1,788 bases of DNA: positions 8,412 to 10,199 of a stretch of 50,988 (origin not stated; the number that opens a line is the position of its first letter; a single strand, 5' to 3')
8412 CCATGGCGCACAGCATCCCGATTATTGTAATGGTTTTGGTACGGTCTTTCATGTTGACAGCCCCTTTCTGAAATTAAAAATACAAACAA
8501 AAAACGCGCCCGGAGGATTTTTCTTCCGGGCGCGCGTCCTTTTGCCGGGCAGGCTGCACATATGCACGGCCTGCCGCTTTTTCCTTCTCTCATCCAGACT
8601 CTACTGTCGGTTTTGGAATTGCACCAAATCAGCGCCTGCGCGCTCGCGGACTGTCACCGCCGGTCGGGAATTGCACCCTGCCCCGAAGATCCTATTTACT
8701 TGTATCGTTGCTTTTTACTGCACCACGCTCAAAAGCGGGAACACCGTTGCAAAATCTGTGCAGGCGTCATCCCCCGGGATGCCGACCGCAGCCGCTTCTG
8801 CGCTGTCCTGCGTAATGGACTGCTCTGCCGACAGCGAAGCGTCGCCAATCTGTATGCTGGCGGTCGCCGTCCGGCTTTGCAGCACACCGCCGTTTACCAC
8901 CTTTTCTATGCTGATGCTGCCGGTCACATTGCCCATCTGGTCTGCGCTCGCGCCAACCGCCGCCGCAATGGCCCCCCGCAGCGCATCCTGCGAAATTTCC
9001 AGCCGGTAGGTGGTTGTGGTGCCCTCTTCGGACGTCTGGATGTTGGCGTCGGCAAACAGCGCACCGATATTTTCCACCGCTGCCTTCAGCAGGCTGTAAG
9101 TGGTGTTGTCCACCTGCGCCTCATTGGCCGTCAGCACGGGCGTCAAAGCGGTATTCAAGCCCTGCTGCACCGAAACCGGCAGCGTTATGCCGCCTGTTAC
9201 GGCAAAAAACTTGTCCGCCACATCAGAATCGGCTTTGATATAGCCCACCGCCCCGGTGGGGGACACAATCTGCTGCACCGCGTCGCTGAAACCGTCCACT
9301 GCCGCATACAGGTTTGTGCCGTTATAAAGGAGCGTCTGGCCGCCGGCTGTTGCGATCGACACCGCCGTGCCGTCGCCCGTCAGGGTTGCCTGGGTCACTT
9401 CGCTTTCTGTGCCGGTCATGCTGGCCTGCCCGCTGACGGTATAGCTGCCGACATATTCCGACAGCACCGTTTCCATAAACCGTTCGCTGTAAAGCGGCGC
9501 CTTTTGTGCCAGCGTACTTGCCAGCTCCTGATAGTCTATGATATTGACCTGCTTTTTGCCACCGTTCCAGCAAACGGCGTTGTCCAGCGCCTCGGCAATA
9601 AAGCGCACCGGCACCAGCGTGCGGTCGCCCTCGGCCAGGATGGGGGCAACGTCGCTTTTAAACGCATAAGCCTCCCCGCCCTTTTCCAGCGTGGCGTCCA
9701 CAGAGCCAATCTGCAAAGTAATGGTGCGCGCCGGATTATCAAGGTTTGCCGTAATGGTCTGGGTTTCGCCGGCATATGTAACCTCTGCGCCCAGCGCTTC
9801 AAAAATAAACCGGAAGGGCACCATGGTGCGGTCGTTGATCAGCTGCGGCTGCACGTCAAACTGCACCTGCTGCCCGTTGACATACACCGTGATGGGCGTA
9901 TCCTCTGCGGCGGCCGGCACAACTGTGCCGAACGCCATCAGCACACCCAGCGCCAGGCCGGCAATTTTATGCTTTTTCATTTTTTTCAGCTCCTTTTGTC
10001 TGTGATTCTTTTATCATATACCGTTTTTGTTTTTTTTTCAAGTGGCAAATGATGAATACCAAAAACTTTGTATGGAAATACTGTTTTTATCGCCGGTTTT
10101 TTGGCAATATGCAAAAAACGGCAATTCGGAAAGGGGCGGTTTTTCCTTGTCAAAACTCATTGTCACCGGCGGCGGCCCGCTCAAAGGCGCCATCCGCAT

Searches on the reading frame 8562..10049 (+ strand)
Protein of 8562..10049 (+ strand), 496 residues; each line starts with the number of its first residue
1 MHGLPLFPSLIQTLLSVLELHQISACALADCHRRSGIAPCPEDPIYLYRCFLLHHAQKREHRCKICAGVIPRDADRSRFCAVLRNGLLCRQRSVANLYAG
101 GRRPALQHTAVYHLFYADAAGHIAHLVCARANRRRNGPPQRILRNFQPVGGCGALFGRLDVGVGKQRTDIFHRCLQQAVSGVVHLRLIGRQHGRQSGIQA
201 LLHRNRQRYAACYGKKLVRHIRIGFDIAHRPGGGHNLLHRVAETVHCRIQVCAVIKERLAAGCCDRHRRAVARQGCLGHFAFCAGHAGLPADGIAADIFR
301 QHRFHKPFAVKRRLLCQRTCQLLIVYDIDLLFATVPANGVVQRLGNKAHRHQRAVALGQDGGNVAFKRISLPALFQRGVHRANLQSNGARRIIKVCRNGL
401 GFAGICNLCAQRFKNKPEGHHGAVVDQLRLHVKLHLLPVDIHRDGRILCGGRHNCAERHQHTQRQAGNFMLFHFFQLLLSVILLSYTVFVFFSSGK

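Call 48: find_encoding_contigs(protein=window:8562-10049:+, flank=10000, max_places=6)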
Protein window:8562-10049:+ (496 aa): no gene with exactly this product is on record in the collection.
